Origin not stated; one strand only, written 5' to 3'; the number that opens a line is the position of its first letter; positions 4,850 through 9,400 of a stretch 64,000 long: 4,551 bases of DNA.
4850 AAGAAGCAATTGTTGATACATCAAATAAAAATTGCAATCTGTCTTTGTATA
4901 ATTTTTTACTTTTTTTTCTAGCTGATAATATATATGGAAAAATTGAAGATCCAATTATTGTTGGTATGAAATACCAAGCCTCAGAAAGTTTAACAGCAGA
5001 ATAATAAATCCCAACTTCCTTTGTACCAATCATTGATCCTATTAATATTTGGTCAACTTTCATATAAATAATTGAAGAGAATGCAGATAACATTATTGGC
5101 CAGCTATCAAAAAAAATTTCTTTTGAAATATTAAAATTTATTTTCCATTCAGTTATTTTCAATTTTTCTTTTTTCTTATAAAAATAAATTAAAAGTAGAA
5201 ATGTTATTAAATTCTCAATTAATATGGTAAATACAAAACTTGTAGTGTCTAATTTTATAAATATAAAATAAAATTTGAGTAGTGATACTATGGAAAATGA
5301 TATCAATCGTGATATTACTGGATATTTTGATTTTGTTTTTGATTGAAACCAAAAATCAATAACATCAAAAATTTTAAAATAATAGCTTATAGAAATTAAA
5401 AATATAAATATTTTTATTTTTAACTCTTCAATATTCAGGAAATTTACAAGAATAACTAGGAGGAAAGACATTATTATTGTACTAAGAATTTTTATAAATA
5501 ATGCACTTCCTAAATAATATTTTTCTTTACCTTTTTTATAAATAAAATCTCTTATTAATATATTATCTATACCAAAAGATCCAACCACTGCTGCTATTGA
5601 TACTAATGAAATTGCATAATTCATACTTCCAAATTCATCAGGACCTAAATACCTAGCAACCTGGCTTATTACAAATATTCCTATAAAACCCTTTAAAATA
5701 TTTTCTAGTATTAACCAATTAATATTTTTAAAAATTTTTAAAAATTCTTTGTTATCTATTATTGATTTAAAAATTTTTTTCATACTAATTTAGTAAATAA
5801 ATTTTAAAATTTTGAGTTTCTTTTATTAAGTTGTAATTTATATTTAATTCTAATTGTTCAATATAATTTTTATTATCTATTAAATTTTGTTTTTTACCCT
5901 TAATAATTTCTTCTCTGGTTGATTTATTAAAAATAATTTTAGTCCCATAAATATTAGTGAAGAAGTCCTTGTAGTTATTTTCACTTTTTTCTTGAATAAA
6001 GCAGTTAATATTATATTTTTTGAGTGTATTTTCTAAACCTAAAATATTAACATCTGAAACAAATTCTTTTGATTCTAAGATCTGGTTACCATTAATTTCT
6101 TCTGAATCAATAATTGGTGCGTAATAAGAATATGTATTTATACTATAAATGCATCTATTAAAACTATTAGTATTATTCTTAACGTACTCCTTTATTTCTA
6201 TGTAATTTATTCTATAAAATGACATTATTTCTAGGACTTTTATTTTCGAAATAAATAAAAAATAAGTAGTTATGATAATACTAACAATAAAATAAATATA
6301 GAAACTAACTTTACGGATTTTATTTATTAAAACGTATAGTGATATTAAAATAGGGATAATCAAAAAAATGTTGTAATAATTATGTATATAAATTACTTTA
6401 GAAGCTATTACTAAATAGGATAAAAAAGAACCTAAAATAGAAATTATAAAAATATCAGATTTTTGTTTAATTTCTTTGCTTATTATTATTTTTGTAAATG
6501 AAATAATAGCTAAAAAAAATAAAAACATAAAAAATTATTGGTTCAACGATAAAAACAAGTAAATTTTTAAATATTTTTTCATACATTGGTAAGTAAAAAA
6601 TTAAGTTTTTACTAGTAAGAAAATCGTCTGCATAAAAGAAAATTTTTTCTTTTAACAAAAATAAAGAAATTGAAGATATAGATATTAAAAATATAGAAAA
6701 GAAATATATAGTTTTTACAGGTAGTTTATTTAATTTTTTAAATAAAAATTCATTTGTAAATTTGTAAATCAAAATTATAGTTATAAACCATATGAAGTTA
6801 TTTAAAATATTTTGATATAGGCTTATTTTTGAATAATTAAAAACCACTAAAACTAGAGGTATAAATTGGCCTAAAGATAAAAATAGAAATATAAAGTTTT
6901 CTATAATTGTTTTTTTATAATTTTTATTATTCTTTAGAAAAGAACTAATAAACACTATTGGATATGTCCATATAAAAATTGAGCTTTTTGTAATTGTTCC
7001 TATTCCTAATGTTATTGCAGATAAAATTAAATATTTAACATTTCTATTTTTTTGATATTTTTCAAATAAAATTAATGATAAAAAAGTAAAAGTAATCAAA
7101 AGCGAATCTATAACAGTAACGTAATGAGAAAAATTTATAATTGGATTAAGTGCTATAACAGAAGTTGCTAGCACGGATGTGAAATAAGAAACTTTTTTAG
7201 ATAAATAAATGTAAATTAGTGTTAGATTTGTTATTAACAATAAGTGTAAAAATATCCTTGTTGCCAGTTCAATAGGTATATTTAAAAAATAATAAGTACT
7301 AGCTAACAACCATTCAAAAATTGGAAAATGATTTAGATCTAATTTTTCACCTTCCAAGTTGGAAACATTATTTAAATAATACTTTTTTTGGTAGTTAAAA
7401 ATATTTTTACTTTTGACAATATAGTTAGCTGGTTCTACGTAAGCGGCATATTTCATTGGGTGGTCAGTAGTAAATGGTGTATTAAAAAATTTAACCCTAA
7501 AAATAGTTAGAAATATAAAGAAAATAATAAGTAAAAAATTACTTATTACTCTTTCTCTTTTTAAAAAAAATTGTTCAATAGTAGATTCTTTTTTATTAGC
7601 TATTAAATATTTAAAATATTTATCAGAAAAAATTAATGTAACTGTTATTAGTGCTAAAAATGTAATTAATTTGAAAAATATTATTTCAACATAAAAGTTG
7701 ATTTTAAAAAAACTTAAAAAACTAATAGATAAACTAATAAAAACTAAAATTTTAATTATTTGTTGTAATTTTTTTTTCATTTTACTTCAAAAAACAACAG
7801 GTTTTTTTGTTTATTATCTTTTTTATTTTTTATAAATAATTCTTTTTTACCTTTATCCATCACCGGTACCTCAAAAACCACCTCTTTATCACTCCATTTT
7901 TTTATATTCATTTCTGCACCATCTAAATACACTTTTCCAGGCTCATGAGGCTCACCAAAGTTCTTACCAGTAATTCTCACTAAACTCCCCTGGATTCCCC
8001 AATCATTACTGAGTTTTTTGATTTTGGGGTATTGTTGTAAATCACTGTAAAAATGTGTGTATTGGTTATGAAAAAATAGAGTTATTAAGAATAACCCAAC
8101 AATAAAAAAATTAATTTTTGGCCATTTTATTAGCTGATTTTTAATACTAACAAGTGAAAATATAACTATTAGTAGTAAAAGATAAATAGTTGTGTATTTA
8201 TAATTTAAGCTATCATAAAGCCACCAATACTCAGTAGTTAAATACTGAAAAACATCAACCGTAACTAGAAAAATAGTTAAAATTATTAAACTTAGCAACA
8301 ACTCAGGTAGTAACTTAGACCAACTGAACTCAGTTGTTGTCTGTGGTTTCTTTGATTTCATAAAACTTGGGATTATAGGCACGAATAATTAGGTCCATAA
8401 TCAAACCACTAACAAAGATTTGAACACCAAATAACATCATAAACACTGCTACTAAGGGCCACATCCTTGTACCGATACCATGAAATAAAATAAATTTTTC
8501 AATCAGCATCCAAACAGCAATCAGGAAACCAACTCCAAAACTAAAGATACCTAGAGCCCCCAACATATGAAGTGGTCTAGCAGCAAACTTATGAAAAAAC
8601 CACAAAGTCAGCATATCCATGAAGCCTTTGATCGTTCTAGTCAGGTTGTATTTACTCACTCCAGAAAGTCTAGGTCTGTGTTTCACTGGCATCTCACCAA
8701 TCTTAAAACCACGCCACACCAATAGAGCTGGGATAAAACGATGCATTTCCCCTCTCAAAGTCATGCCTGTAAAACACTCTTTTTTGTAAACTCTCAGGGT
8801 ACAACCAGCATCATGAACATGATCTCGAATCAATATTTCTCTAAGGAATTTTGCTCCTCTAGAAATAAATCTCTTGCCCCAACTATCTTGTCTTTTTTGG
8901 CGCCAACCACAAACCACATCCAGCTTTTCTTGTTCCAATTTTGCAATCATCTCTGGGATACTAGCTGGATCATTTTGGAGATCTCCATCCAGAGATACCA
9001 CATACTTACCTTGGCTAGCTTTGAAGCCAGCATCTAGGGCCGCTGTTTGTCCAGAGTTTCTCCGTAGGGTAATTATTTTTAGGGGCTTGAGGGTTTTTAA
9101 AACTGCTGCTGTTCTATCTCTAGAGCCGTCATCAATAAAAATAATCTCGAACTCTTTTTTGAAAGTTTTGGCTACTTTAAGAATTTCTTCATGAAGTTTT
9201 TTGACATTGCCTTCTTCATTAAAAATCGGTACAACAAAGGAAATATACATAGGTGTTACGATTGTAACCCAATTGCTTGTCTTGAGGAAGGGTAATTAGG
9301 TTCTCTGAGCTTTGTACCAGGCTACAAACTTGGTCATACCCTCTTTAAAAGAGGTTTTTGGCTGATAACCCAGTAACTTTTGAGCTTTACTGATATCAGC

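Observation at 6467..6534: Homopolymeric A/T tracts at the junction of two overlapping membrane-protein ORFs: frameshifted gene or slipped-strand phase switch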

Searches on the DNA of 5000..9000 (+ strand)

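Call 10: search_dna_similar(query=window:5000-9000:+, collection=plasmids, mode=near)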
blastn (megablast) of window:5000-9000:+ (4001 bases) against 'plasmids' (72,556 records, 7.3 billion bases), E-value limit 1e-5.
No match.
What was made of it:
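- Tried and rejected: A megablast of 5000-9000 against the plasmid collection gave no match (call 10).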

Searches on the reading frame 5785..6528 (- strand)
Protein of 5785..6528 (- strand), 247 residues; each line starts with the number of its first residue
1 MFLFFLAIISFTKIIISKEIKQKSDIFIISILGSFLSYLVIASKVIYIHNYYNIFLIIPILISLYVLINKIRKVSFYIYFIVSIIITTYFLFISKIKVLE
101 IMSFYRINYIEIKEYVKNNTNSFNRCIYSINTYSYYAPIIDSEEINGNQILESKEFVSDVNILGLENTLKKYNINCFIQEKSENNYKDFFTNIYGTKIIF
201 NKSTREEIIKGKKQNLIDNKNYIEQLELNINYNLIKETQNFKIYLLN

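Call 9: search_protein_families(library=pfam, proteins=[window:5785-6528:-], max_evalue=0.01)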
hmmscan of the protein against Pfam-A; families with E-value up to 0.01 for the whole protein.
window:5785-6528:- (247 aa): 0 families

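Call 18: list_cluster_members(proteins=[P0001, window:5785-6528:-, P0002, window:3642-5783:-, window:7777-8382:-])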
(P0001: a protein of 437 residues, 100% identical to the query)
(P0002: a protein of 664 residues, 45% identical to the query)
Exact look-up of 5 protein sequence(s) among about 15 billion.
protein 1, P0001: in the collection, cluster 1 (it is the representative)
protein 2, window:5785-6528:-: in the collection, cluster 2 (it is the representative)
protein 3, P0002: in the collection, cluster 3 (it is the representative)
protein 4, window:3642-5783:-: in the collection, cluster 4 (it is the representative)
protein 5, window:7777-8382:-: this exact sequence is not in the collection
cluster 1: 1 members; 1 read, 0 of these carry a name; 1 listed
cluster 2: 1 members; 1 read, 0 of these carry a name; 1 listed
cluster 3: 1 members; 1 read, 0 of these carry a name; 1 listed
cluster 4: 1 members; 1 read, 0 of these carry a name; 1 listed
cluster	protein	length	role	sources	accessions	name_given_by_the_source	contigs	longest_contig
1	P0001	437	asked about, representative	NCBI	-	-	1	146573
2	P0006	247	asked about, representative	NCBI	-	-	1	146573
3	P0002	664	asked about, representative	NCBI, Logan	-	-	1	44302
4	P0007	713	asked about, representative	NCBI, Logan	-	-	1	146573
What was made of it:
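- The source appears to be a metagenome-assembled contig (the proteins are known only from one 146.6-kb NCBI contig, call 18).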

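Call 19: find_encoding_contigs(protein=P0007, flank=10000, max_places=10)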
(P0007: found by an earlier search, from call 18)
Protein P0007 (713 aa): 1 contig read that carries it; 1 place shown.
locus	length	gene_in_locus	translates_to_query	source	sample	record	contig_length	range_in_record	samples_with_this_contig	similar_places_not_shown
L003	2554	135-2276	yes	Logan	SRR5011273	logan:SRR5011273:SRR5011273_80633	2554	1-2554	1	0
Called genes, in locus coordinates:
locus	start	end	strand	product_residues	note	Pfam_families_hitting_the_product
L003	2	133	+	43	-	?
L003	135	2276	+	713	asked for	PF01943:Polysacc_synt, PF13440:Polysacc_synt_3, PF01554:MatE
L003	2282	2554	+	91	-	?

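Call 53: search_protein_families(library=ncbifam, proteins=[window:5785-6528:-], max_evalue=0.001)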
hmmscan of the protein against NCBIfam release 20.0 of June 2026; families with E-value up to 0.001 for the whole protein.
window:5785-6528:- (247 aa): 0 families

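Call 66: list_cluster_members(proteins=[window:5890-6528:-, window:5893-6528:-, window:5887-6528:-, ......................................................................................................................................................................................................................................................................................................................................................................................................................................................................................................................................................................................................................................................, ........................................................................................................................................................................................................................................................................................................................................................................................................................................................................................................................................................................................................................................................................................, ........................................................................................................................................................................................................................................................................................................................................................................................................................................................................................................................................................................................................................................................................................, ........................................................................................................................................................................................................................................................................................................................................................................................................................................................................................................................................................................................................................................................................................])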
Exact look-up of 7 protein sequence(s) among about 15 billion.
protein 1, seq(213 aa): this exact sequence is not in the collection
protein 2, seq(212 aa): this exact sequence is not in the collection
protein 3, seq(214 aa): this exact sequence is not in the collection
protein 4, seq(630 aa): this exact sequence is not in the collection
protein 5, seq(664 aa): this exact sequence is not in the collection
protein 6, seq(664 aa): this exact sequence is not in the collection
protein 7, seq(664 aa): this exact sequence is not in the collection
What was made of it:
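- Tried and rejected: Exact look-ups of the three repaired 664-aa variants and of guessed contig-edge partials were all absent (call 66).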

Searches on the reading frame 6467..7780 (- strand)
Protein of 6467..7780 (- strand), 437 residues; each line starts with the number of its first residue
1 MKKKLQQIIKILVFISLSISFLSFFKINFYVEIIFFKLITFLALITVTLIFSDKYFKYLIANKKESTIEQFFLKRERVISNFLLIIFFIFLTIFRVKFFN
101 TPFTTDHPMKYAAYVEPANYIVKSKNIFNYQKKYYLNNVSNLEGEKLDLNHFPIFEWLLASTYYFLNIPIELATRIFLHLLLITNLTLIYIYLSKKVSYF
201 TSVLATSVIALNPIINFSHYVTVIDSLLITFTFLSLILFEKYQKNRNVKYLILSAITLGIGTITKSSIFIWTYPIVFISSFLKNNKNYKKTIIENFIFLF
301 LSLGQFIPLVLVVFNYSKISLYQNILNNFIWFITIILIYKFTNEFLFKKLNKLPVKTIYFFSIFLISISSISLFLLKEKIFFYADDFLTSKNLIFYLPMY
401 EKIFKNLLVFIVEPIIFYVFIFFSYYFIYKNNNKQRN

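Call 9: search_protein_families(library=pfam, proteins=[window:6467-7780:-], max_evalue=0.01)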
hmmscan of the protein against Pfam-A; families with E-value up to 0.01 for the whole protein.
window:6467-7780:- (437 aa): 1 family
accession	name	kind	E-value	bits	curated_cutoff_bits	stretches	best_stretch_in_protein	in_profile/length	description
PF13231.12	PMT_2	-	5.6e-07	30.3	26.1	1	151-306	2-151/160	Dolichyl-phosphate-mannose-protein mannosyltransferase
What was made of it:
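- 6467..7780 (-): ORF A, 437 aa. This is the N-terminal membrane part with the PMT_2 domain. It ends after 16 out-of-frame codons at TAA 6467-6469. PF13231 scores 30.3 bits against a cutoff of 26.1, residues 151-306 (call 9).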

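Call 53: search_protein_families(library=ncbifam, proteins=[window:6467-7780:-], max_evalue=0.001)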
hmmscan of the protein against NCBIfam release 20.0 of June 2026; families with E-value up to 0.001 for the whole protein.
window:6467-7780:- (437 aa): 0 families

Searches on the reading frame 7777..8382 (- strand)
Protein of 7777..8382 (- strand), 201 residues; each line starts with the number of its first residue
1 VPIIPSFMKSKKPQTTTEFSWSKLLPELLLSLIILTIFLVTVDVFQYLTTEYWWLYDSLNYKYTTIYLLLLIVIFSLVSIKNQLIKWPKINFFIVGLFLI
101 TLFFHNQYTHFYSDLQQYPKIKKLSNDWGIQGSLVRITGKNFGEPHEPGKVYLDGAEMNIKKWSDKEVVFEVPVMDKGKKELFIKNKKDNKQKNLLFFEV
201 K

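Call 9: search_protein_families(library=pfam, proteins=[window:7777-8382:-], max_evalue=0.01)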
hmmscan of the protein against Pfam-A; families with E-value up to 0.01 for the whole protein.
window:7777-8382:- (201 aa): 1 family
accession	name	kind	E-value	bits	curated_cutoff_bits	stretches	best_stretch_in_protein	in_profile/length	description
PF01833.30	TIG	-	2.6e-06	27.7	20.9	1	119-198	1-82/84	IPT/TIG domain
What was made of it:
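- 7777..8382 (-): 201-aa membrane protein with a TIG/IPT domain. Its stop overlaps the ATG of ORF A (ATGA). Call 9.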

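Call 53: search_protein_families(library=ncbifam, proteins=[window:7777-8382:-], max_evalue=0.001)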
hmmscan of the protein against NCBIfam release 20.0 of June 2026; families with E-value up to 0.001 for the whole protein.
window:7777-8382:- (201 aa): 0 families

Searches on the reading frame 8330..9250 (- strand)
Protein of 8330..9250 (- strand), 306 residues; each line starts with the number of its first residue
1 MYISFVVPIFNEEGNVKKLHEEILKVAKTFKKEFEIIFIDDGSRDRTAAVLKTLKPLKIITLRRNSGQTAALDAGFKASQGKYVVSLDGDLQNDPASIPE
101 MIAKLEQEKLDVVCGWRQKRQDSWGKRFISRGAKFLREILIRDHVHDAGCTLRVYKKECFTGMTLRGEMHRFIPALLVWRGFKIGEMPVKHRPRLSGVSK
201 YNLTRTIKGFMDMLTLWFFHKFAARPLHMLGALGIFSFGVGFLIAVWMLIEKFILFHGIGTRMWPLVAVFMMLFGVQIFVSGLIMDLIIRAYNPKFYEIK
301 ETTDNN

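Call 9: search_protein_families(library=pfam, proteins=[window:8330-9250:-], max_evalue=0.01)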
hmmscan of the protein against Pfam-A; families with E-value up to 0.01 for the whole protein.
window:8330-9250:- (306 aa): 3 families
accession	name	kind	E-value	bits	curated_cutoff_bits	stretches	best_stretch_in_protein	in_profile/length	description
PF00535.33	Glycos_transf_2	-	4.3e-34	118.3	23.3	1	4-160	1-164/168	Glycosyl transferase family 2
PF10111.15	Glyco_tranf_2_2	-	8.8e-09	35.7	27.3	1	4-96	1-97/276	Glycosyltransferase like family 2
PF13641.12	Glyco_tranf_2_3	-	0.002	18.6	27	1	3-115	3-121/230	Glycosyltransferase like family 2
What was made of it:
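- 8330..9250 (-): GT2 polyprenyl-phosphate glycosyltransferase (ArnC/PgfS/AglJ-like). It is the presumed maker of the lipid-linked sugar donor for the GT-C enzyme. Pfam Glycos_transf_2 (call 9).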

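Call 53: search_protein_families(library=ncbifam, proteins=[window:8330-9250:-], max_evalue=0.001)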
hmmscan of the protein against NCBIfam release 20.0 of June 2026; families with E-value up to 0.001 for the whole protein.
window:8330-9250:- (306 aa): 20 families
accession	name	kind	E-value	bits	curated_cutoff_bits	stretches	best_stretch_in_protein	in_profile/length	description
NF007986.1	PRK10714.1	equivalog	1.8e-46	158.6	529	1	3-293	8-298/316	undecaprenyl-phosphate 4-deoxy-4-formamido-L-arabinose transferase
NF047588.1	GlcsyltransPgfSStrep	equivalog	1.3e-39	136.2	500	1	1-301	1-296/308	glycosyltransferase PgfS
TIGR04182.1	glyco_TIGR04182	equivalog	1.6e-21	77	325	1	5-292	4-286/293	S-layer glycoprotein N-glycosyltransferase AglJ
TIGR03937.1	PgaC_IcaA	equivalog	1.4e-18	67.1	422.3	1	3-114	47-160/407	poly-beta-1,6-N-acetyl-D-glucosamine synthase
NF058614.1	PPMAGASynPpgS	equivalog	1.2e-14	54.2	370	1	5-189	4-194/226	polyprenyl-phospho-N-acetylgalactosaminyl synthase PpgS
NF041875.1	EPS_EpsD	equivalog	6.2e-13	48.8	370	1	4-115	2-114/325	exopolysaccharide biosynthesis glycosyltransferase EpsD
TIGR03965.1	mycofact_glyco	equivalog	4.1e-11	42.4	280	1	3-115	76-189/467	mycofactocin biosynthesis glycosyltransferase MftF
NF007482.0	PRK10073.1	equivalog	1.1e-10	41.1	423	1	3-113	8-118/334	glycosyltransferase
TIGR04283.1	glyco_like_mftF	equivalog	2.1e-10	40.6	182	1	3-134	1-126/221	TIGR04283 family arsenosugar biosynthesis glycosyltransferase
NF047683.1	TeichurnBiosyTuaG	equivalog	1.9e-09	37.5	400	1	3-96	8-102/252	teichuronic acid biosynthesis protein TuaG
TIGR03111.1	glyc2_xrt_Gpos1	hypoth_equivalog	4.3e-09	35.7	363.95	1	2-109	50-160/439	TIGR03111 family XrtG-associated glycosyltransferase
TIGR04242.1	nodulat_NodC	equivalog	1.3e-07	31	550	1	5-129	52-182/395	chitooligosaccharide synthase NodC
NF041391.1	DPhHxTase_Halo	equivalog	6.7e-07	28.5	375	1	10-195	4-187/213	dolichyl-phosphate hexose transferase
NF010496.0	PRK13915.1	equivalog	1.4e-06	27.6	262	1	3-110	33-148/307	glucosyl-3-phosphoglycerate synthase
TIGR04009.1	wcaE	equivalog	4.2e-06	26.2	369.2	1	1-112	1-113/248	colanic acid biosynthesis glycosyltransferase WcaE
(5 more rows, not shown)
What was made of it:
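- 8330..9250 (-): NCBIfam gives full-length matches to ArnC (E 1.8e-46), PgfS and AglJ, all below the equivalog cutoffs (call 53).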
